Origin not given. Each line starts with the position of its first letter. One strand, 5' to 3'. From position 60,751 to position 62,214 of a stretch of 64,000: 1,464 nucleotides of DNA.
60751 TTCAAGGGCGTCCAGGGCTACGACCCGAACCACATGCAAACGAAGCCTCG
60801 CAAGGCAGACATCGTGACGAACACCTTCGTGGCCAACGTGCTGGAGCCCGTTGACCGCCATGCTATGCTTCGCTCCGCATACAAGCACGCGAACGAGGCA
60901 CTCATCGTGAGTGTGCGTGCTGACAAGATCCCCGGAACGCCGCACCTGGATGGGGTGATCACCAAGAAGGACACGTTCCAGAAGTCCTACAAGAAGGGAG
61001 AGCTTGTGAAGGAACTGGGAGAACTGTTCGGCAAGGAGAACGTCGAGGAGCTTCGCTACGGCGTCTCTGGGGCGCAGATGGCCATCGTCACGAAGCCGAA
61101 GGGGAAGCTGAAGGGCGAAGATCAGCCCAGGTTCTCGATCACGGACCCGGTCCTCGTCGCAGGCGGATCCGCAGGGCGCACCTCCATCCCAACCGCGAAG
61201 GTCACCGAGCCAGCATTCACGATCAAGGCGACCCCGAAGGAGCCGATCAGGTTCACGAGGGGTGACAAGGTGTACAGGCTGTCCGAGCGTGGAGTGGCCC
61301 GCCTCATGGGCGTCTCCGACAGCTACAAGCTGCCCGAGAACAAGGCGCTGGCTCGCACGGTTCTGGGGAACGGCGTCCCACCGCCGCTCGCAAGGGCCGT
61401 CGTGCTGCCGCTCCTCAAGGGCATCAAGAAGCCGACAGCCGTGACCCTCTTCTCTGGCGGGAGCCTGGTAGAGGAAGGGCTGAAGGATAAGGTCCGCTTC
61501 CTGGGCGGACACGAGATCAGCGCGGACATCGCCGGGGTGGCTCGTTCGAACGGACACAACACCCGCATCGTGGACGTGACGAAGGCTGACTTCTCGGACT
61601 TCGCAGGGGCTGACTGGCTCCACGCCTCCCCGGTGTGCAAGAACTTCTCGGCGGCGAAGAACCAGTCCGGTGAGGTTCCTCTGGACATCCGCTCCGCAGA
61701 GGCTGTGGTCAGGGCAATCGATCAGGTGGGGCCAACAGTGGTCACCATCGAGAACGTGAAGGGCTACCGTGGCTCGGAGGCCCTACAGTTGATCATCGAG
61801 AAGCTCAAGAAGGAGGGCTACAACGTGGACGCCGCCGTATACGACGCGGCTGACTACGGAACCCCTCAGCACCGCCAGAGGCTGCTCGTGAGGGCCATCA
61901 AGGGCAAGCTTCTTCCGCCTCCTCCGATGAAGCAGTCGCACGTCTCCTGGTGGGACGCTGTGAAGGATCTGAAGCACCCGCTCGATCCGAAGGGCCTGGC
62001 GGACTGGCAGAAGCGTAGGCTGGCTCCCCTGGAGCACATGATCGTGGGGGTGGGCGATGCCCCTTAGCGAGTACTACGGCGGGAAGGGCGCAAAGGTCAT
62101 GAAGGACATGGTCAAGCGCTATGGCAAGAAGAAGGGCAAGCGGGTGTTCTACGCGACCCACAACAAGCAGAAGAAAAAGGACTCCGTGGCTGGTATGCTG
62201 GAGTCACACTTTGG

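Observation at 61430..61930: C5-cytosine DNA methyltransferase domain at the extreme C-terminus of the giant protein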

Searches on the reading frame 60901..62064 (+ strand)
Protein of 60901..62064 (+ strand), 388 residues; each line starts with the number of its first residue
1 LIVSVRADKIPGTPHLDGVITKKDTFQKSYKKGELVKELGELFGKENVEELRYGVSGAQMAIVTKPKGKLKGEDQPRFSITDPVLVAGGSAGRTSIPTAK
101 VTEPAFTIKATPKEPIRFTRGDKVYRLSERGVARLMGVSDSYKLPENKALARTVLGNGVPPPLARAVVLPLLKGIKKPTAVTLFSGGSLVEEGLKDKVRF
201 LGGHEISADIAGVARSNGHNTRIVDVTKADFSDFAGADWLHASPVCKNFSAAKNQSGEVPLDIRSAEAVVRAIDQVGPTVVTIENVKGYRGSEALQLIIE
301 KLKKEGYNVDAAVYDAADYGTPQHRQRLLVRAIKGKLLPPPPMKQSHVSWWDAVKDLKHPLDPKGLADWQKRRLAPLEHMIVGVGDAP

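Call 10: search_dna_similar(query=window:60901-62064:+, collection=phages, mode=protein, max_rows=30)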
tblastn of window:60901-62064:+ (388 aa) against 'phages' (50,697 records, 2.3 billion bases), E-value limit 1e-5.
Records with a match: 5; places in all: 5; records where one place covers at least 80% of the query: 0.
Best place of each record, by identity: <60% 5.
By first word of the organism name: Planktothrix 2; Oscillospiraceae 1; Aphanizomenon 1; phage 1.
By host as written in the record: Planktothrix agardhii HAB637 2; Oscillospiraceae 1; Aphanizomenon flos-aquae 1; - 1.
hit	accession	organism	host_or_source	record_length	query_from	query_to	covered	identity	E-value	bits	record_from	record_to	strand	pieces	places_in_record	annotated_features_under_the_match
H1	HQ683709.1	Planktothrix phage PaV-LD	Planktothrix agardhii HAB637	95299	179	380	52%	33.5%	3e-16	87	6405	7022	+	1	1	site-specific DNA methylase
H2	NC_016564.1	Planktothrix phage PaV-LD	Planktothrix agardhii HAB637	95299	179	380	52%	33.5%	3e-16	87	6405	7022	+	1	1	DNA methyltransferase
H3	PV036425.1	Oscillospiraceae phage NatCom_11393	Oscillospiraceae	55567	177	359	47%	31.8%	3e-8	62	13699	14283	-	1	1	DNA methyltransferase (x2)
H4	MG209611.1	Aphanizomenon phage vB_AphaS-CL131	Aphanizomenon flos-aquae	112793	182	372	49%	29.1%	2e-12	75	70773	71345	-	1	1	C-5 cytosine-specific DNA methyltransferase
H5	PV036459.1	phage IMGVR 517045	human feces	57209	175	338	42%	30.1%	8e-7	57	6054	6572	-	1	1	hypothetical protein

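Call 11: find_homologous_proteins(query=window:61090-62064:+)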
Query window:61090-62064:+ (325 aa): 674 proteins with E <= 0.001 among 8000 candidates; the best 120 are listed.
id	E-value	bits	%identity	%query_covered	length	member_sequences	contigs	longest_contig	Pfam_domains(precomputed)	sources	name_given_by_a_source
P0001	4.6e-148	511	74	94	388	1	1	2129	PF00145.24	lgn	-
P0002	5.3e-84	300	53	90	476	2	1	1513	PF00145.24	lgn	-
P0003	1.3e-80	289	53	90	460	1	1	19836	PF00145.24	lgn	-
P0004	3.4e-66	242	47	90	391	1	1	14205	PF00145.24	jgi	jgi:site-specific DNA-cytosine methylase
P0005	1.1e-61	227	45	61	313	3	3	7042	PF00145.24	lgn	-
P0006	4.5e-61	225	49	61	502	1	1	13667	PF00145.24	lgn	-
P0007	3.1e-53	199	43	90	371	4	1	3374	PF00145.24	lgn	-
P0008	7.7e-52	195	40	90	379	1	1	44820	PF00145.24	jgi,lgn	jgi:site-specific DNA-cytosine methylase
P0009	1.3e-49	188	43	59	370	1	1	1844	PF00145.24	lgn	-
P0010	2.0e-49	187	44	59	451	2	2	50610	PF00145.24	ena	-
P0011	8.6e-49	185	44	60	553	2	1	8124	PF00145.24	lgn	-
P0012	9.9e-49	185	45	59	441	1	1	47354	PF00145.24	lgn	-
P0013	1.0e-45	175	43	59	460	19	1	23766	PF00145.24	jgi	-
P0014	1.8e-45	174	40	65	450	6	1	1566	PF00145.24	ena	-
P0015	1.2e-44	171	41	62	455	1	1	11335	PF00145.24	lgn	-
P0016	3.0e-44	170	39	65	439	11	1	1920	PF00145.24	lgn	-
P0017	4.9e-44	169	45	59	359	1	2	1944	PF00145.24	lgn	-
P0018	1.5e-43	168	44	56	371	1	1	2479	PF00145.24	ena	-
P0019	7.9e-43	165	43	59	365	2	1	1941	PF00145.24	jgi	-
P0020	3.5e-42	163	39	65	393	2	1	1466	PF00145.24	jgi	jgi:site-specific DNA-cytosine methylase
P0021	1.2e-41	161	40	59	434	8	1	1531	PF00145.24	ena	-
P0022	1.3e-41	161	42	59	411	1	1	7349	PF00145.24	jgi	jgi:DNA (cytosine-5)-methyltransferase 1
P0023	3.2e-41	160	37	65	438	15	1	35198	PF00145.24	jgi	-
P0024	4.1e-41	160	41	59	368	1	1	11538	PF00145.24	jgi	-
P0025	5.8e-41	159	45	59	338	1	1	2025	PF00145.24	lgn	-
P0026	9.4e-41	158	38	63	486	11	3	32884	PF00145.24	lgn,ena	-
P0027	1.5e-40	158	40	59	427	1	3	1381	PF00145.24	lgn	-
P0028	2.8e-40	157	46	59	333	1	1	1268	PF00145.24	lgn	-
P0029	1.4e-39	154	46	52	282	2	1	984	PF00145.24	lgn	-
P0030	4.1e-39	153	35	59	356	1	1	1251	PF00145.24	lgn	-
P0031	4.2e-38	150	47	60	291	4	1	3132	PF00145.24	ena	-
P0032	7.4e-38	149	39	56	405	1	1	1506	PF00145.24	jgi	jgi:site-specific DNA-cytosine methylase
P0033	8.3e-38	149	36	62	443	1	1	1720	PF00145.24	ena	-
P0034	2.3e-35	141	44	60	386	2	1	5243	PF00145.24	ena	-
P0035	9.5e-35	139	36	62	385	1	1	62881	PF00145.24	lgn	-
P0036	7.2e-33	132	36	62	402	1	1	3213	PF00145.24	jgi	-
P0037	1.7e-31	128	36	59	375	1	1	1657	PF00145.24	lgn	-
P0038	3.1e-30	124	43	51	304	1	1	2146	PF00145.24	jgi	jgi:hypothetical protein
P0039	3.1e-28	117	46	48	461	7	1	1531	PF00145.24,PF18760.8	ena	-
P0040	7.9e-27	113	36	55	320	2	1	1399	PF00145.24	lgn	-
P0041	4.9e-25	107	46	45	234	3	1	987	PF00145.24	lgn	-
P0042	1.8e-21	95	47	41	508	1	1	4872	PF00145.24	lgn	-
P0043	4.1e-21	94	44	43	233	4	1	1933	PF00145.24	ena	-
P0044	3.7e-15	74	37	47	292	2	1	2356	PF00145.24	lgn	-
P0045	1.2e-13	69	34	37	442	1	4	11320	PF00145.24,PF09445.17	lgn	-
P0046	3.0e-13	68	31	53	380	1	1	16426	PF00145.24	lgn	-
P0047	1.3e-12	66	36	34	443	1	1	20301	PF00145.24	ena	-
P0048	1.7e-12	66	36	33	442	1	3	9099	PF00145.24,PF09445.17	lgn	-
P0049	2.8e-12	65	30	52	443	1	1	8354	PF00145.24,PF09445.17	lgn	-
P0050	3.1e-12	65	27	53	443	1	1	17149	PF00145.24,PF09445.17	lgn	-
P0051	3.5e-12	64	30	51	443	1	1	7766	PF00145.24,PF09445.17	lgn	-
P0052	5.3e-12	64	30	51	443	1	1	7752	PF00145.24,PF09445.17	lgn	-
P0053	5.5e-12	64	37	33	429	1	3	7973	PF00145.24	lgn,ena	-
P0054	5.6e-12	64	38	33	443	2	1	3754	PF00145.24,PF09445.17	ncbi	-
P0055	8.6e-12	63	32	32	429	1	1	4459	PF00145.24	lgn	-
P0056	9.6e-12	63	30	51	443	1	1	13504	PF00145.24,PF09445.17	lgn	-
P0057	1.0e-11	63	30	51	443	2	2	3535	PF00145.24,PF09445.17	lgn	-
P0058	1.0e-11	63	37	33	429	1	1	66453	PF00145.24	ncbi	-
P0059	1.1e-11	63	36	47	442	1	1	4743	PF00145.24,PF09445.17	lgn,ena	-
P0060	1.3e-11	63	29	52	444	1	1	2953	PF00145.24,PF09445.17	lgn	-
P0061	1.4e-11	63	29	52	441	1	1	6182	PF00145.24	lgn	-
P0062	1.6e-11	62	30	56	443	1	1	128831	PF00145.24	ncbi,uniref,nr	ncbi:DNA cytosine methyltransferase [Cereibacter sphaeroides]|uniref:Cytosine-specific methyltransfe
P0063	1.7e-11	62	29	51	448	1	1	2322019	PF00145.24,PF09445.17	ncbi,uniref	ncbi:DNA cytosine methyltransferase [Iodidimonas sp. SYSU 1G8]|uniref:DNA cytosine methyltransferase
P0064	1.9e-11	62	30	56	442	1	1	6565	PF00145.24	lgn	-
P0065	2.0e-11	62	30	56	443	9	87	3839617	PF00145.24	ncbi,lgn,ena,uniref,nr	ncbi:DNA (cytosine-5-)-methyltransferase [Rhodobacter sphaeroides]|uniref:Cytosine-specific methyltr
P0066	2.4e-11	62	29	52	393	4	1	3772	PF00145.24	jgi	jgi:DNA (cytosine-5)-methyltransferase 1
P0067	2.5e-11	62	36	33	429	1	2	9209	PF00145.24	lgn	-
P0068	2.6e-11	62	37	32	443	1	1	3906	PF00145.24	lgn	-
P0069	2.8e-11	62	30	52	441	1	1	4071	PF00145.24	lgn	-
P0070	3.2e-11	61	26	57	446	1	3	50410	PF00145.24,PF09445.17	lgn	-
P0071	3.6e-11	61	36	33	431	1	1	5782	PF00145.24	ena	-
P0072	3.6e-11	61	39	32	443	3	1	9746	PF00145.24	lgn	-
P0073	3.7e-11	61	31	52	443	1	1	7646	PF00145.24,PF09445.17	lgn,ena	-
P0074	4.4e-11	61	27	57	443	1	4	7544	PF00145.24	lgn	-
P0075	4.6e-11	61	29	53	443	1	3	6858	PF00145.24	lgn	-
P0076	4.6e-11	61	28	57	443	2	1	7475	PF00145.24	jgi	jgi:DNA (cytosine-5)-methyltransferase 1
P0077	4.7e-11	61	39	32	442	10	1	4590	PF00145.24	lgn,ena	-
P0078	4.8e-11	61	38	22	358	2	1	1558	PF00145.24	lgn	-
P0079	5.1e-11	61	33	39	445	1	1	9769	PF00145.24,PF09445.17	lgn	-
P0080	5.3e-11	61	31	42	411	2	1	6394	PF00145.24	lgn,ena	-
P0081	6.3e-11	60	33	49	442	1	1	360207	PF00145.24,PF09445.17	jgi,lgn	-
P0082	7.0e-11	60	38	30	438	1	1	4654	PF00145.24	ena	-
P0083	7.1e-11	60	36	34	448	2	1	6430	PF00145.24,PF09445.17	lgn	-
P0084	7.3e-11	60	28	50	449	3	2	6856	PF00145.24,PF09445.17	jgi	jgi:DNA (cytosine-5)-methyltransferase 1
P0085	7.4e-11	60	37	30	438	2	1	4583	PF00145.24,PF09445.17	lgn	-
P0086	7.4e-11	60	33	38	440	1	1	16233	PF00145.24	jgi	jgi:DNA (cytosine-5)-methyltransferase 1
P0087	7.8e-11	60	29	52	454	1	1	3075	PF00145.24,PF09445.17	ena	-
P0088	8.7e-11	60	36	33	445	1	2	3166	PF00145.24,PF09445.17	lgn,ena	-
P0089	1.0e-10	60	36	31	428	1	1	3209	PF00145.24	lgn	-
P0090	1.1e-10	60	29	47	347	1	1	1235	PF00145.24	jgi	jgi:DNA (cytosine-5)-methyltransferase 1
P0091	1.2e-10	59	36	34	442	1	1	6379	PF00145.24,PF09445.17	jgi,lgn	jgi:DNA (cytosine-5)-methyltransferase 1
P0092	1.4e-10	59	32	45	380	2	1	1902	PF00145.24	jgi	jgi:DNA (cytosine-5)-methyltransferase 1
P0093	1.5e-10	59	28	57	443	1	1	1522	PF00145.24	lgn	-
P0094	1.6e-10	59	29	51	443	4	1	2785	PF00145.24,PF09445.17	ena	-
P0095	1.8e-10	59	35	37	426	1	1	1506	PF00145.24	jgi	jgi:DNA (cytosine-5)-methyltransferase 1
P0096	2.0e-10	59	36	32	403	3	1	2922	PF00145.24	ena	-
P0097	2.1e-10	59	37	32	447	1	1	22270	PF00145.24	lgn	-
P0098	2.3e-10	59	28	53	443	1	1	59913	PF00145.24,PF09445.17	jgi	jgi:DNA (cytosine-5)-methyltransferase 1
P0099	2.5e-10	58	39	32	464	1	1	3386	PF00145.24,PF09445.17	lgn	-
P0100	2.5e-10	58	35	34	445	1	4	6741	PF00145.24,PF09445.17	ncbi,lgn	-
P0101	2.6e-10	58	30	52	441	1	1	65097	PF00145.24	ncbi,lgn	-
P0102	2.6e-10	58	37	34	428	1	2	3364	PF00145.24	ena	-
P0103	2.6e-10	58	25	57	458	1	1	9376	PF00145.24,PF09445.17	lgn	-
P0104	2.7e-10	58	28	51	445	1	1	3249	PF00145.24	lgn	-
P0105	3.1e-10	58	35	38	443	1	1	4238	PF00145.24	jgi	jgi:DNA (cytosine-5)-methyltransferase 1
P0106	3.2e-10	58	37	32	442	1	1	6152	PF00145.24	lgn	-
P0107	3.2e-10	58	29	51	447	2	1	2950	PF00145.24,PF09445.17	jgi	jgi:DNA (cytosine-5)-methyltransferase 1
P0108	3.4e-10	58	35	33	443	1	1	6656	PF00145.24,PF09445.17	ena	-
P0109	3.4e-10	58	32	34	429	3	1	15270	PF00145.24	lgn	-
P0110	3.4e-10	58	28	61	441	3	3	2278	PF00145.24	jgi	jgi:DNA (cytosine-5)-methyltransferase 1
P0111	3.6e-10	58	35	34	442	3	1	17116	PF00145.24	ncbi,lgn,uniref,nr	ncbi:DNA (cytosine-5)-methyltransferase 1 [Sphingomonas sp. BE138]|uniref:DNA cytosine methyltransfe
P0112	3.9e-10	58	37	34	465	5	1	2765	PF00145.24,PF09445.17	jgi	jgi:DNA (cytosine-5)-methyltransferase 1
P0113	4.1e-10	58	37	30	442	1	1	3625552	PF00145.24,PF09445.17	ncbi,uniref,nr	ncbi:DNA cytosine methyltransferase [Polymorphobacter sp. PAMC 29334]|uniref:DNA cytosine methyltran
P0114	4.5e-10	58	35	34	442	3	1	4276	PF00145.24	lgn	-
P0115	4.8e-10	57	39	31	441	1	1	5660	PF00145.24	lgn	-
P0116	5.0e-10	57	37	37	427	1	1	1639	PF00145.24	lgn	-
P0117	5.6e-10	57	30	52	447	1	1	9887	PF00145.24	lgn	-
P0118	6.0e-10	57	37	32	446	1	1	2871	PF00145.24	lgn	-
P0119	6.1e-10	57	40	30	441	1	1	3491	PF00145.24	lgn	-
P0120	6.6e-10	57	31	44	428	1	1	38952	PF00145.24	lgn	-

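Call 28: find_related_loci(query=window:61090-62064:+, collection=viral_contigs, flank=10000)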
Query window:61090-62064:+ (325 aa) in viral_contigs; peptide patterns used: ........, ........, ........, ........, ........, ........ (x = any residue, [..] = any of these).
11 stretches matched a pattern, but none encodes a relative of the query by tblastn (E <= 1e-3).

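Call 29: find_encoding_contigs(protein=P0003, flank=10000, max_places=3)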
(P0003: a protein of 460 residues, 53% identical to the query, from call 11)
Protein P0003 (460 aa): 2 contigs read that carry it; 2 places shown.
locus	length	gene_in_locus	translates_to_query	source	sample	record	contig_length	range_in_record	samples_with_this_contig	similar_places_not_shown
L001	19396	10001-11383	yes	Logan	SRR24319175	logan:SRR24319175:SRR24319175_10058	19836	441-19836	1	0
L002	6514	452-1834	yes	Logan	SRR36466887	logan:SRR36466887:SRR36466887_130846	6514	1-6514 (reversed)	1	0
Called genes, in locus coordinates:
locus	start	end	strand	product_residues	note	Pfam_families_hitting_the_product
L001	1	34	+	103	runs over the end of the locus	-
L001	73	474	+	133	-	-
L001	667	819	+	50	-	-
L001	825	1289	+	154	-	-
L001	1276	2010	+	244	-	PF03104:DNA_pol_B_exo1 (weak), PF13482:RNase_H_2 (faint), PF10108:DNA_pol_B_exo2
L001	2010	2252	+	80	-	-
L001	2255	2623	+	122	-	-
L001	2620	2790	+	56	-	-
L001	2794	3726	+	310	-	-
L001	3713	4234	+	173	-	PF08100:Dimerisation (faint)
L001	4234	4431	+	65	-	-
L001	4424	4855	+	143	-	-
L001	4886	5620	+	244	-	PF01507:PAPS_reduct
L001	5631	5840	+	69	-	-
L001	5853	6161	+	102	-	-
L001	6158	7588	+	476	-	PF03237:Terminase_6N, PF17289:Terminase_6C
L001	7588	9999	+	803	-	PF16510:P22_portal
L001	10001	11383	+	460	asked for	PF00145:DNA_methylase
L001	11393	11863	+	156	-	-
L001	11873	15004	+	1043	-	-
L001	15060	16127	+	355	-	-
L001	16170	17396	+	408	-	PF11651:P22_CoatProtein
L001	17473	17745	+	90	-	-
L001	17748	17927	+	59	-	-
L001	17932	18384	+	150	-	-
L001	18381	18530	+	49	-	-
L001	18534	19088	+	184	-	-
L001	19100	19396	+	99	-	?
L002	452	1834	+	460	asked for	PF00145:DNA_methylase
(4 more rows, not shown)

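Call 30: find_encoding_contigs(protein=P0008, flank=10000, max_places=2)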
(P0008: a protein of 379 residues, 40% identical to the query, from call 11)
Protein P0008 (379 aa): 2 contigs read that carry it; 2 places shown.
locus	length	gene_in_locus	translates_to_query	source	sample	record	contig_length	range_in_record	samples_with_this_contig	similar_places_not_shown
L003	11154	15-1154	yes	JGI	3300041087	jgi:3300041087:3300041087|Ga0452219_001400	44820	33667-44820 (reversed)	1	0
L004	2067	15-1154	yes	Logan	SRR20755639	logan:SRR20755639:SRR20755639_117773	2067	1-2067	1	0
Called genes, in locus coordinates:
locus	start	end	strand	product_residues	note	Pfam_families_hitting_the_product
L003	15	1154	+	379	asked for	PF00145:DNA_methylase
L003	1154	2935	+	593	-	PF01612:DNA_pol_A_exo1, PF00476:DNA_pol_A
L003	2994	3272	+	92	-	-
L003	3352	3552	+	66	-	-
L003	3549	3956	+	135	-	-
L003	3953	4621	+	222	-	PF12705:PDDEXK_1 (weak)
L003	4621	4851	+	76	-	-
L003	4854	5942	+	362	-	-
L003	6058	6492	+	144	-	PF14359:DUF4406 (weak)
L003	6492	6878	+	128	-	PF18909:dGTP_diPhyd_N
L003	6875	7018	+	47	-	-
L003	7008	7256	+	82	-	-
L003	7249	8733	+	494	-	PF00176:SNF2-rel_dom, PF00271:Helicase_C (weak)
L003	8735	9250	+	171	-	-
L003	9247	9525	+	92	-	-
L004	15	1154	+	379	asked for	PF00145:DNA_methylase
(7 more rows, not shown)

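Call 31: find_encoding_contigs(protein=P0004, flank=10000, max_places=2)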
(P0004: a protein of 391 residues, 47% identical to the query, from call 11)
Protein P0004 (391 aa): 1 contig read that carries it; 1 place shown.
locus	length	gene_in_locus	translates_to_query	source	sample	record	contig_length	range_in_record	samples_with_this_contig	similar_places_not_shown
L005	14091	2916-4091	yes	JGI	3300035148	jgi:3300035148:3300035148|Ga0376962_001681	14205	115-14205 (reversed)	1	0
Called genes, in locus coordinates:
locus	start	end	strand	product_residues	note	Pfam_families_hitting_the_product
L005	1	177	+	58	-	?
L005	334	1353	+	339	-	PF06420:Mgm101p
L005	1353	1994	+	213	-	-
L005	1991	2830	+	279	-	-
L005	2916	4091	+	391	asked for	PF00145:DNA_methylase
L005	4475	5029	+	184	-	-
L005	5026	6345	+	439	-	PF00772:DnaB, PF13481:AAA_25, PF03796:DnaB_C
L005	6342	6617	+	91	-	-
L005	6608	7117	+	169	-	-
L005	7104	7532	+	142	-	-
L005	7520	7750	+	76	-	-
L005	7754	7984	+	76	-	-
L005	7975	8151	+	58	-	-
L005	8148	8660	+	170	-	PF05869:Dam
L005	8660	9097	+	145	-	PF05866:RusA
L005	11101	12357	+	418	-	PF00145:DNA_methylase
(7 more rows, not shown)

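Call 33: find_encoding_contigs(protein=P0001, flank=5000, max_places=2)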
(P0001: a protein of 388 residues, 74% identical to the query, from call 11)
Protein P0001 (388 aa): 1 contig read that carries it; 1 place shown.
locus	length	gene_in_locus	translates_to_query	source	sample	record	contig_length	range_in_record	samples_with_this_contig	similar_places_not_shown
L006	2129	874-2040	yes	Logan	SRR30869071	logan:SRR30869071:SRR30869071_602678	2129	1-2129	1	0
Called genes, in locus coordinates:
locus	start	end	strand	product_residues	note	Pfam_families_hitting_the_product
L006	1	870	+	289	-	?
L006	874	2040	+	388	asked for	PF00145:DNA_methylase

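Call 36: search_protein_families(library=ncbifam, proteins=[window:61126-62064:+], max_evalue=0.1)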
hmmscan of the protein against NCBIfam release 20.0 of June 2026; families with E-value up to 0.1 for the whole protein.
window:61126-62064:+ (313 aa): 2 families
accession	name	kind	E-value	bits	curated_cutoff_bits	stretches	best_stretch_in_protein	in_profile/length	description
TIGR00675.1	dcm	superfamily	3e-24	86.3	100.65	2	106-259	2-161/329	DNA (cytosine-5-)-methyltransferase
NF007772.0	PRK10458.1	subfamily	0.035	12.7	710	0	194-255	211-283/472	DNA cytosine methylase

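Call 41: predict_structure(alignment_id=A1)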
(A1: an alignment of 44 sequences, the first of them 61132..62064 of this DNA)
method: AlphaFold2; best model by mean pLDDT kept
length: 311 residues; sequences in the alignment: 44
mean_pLDDT: 78.5   pTM: 0.79
mean pLDDT of the five models: 78.5, 77.4, 76.3, 72.8, 70.2
residues with pLDDT >= 90: 161; 70-90: 54; 50-70: 38; < 50: 58
segments of 3 or more residues with pLDDT < 50: 1-22, 30-38, 282-290, 299-311
pLDDT, mean of each block of 10 residues (from residue 1): 35 37 52 44 55 81 88 82 91 94 97 95 97 95 97 98 94 63 94 99 96 94 98 94 84 97 91 68 45 51 35 34
secondary structure, 60 per line:
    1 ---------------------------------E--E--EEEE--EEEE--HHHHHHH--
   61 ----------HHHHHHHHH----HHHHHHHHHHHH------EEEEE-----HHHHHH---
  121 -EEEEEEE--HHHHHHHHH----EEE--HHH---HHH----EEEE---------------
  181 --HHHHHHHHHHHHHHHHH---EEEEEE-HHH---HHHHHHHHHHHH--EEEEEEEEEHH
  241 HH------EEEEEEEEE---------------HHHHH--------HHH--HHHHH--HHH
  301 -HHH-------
elements in order: E40-43 E46-49 H52-58 H71-79 H84-95 E102-106 H112-117 E122-128 H131-139 E144-146 E162-165 H183-199 E203-208 H216-227 E230-238 H239-242 E249-257 H273-277 H291-295
